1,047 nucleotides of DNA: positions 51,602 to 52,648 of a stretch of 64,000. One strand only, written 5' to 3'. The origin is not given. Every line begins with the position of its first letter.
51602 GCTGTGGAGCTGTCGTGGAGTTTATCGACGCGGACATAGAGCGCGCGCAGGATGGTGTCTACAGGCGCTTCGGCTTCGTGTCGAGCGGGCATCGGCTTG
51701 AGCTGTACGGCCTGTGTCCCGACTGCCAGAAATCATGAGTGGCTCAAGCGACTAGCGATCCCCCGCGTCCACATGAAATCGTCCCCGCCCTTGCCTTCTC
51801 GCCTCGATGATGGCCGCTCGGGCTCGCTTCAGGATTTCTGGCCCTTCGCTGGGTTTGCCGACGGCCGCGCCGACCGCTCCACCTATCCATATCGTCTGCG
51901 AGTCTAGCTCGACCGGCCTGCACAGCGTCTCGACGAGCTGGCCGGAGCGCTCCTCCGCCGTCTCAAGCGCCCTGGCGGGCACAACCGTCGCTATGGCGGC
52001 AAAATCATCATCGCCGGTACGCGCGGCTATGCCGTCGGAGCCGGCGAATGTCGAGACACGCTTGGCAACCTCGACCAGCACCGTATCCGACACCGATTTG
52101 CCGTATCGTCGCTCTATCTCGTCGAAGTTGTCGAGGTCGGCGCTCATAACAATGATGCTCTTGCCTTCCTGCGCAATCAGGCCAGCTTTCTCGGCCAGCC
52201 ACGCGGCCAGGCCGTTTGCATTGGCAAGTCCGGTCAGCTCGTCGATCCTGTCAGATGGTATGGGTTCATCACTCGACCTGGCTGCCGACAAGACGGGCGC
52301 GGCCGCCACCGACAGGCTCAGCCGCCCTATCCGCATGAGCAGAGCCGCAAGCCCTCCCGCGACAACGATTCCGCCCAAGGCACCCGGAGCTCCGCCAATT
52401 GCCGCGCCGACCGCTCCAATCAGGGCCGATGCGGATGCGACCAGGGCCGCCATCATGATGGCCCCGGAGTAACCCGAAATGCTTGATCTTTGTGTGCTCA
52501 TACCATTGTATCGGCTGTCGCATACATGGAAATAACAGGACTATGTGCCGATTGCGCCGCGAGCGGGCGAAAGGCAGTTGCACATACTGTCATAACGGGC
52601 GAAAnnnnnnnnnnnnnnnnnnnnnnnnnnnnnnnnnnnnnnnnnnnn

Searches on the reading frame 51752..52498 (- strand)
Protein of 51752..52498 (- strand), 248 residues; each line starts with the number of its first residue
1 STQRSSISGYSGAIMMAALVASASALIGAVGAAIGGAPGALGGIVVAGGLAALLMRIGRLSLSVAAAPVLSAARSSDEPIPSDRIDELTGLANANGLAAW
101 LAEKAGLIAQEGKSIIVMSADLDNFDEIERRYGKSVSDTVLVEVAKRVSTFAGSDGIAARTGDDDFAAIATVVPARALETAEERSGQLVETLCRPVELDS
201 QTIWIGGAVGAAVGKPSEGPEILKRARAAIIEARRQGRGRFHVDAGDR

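Call 4: search_protein_families(library=pfam, proteins=[window:51752-52498:-], max_evalue=1)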
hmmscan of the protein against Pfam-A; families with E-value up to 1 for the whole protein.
window:51752-52498:- (248 aa): 1 family
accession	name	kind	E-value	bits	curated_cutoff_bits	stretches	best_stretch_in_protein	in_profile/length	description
PF00990.26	GGDEF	-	5e-25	88.6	23.8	1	85-239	3-160/161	Diguanylate cyclase, GGDEF domain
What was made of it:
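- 51752..52501 (-): Membrane-anchored GGDEF-domain protein with a non-canonical motif (RTGDDDF). It is divergently transcribed from par1 and is a loosely associated neighbour. Pfam GGDEF E 5e-25 (call 4).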
